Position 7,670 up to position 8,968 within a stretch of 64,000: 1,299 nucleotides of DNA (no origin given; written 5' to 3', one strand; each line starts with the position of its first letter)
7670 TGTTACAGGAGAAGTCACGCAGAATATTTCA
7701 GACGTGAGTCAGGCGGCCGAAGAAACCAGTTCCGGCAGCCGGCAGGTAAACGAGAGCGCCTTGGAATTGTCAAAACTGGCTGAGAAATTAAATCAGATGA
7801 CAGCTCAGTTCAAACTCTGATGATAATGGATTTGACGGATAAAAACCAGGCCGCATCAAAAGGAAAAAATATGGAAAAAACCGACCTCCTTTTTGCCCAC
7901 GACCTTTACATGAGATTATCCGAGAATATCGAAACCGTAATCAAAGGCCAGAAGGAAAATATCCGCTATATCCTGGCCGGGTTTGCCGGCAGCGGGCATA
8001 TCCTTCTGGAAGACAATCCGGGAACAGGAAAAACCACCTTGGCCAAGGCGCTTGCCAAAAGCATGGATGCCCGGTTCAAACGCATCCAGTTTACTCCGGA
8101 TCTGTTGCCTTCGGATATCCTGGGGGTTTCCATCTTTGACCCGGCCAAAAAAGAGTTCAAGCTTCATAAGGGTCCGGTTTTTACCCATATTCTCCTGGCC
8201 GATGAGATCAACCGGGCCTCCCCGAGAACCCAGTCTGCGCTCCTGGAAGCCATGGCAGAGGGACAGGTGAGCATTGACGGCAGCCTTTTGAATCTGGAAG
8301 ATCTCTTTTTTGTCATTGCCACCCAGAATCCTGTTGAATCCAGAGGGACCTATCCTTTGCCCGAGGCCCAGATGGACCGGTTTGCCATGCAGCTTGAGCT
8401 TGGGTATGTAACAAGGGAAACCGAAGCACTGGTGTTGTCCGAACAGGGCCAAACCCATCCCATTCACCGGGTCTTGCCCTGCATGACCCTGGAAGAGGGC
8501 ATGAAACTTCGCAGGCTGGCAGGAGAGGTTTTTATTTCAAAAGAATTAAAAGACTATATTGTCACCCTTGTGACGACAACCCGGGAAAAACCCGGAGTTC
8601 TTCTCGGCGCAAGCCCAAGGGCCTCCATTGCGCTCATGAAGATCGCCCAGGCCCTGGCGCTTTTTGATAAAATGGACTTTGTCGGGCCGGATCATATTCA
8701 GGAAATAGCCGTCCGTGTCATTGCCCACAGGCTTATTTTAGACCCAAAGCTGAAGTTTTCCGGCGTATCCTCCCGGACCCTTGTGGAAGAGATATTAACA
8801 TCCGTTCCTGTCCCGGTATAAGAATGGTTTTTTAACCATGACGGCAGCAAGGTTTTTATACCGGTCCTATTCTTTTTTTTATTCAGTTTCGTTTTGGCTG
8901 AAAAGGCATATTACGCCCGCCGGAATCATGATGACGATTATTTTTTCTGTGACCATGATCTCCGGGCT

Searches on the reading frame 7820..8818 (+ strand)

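Call 9: search_protein_families(library=pfam, proteins=[window:7820-8818:+], max_evalue=0.001)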
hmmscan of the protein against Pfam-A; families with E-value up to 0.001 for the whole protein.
window:7820-8818:+ (333 aa): 8 families
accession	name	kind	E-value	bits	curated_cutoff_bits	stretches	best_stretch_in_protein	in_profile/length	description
PF07726.17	AAA_3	-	1.2e-62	210.1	27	1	60-190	1-131/131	ATPase family associated with various cellular activities (AAA)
PF17863.7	AAA_lid_2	-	2.2e-19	69.4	22.7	1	254-325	3-74/74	AAA lid domain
PF07728.20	AAA_5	-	7.9e-13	49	22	1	60-188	1-139/139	AAA domain (dynein-related subfamily)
PF00004.35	AAA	-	5.9e-10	40.1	21.2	1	62-195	2-130/131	ATPase family associated with various cellular activities (AAA)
PF05496.18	RuvB_N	-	9.3e-07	29.2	27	1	59-151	34-114/159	Holliday junction DNA helicase RuvB P-loop domain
PF01078.27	Mg_chelatase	-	2.4e-05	24.3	20.3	1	41-80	5-44/207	Magnesium chelatase, subunit ChlI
PF00493.29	MCM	-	3.2e-05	23.6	23.3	1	55-175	54-177/224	MCM P-loop domain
PF00158.32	Sigma54_activat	-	0.00022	21.4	20.2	0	58-169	22-142/168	Sigma-54 interaction domain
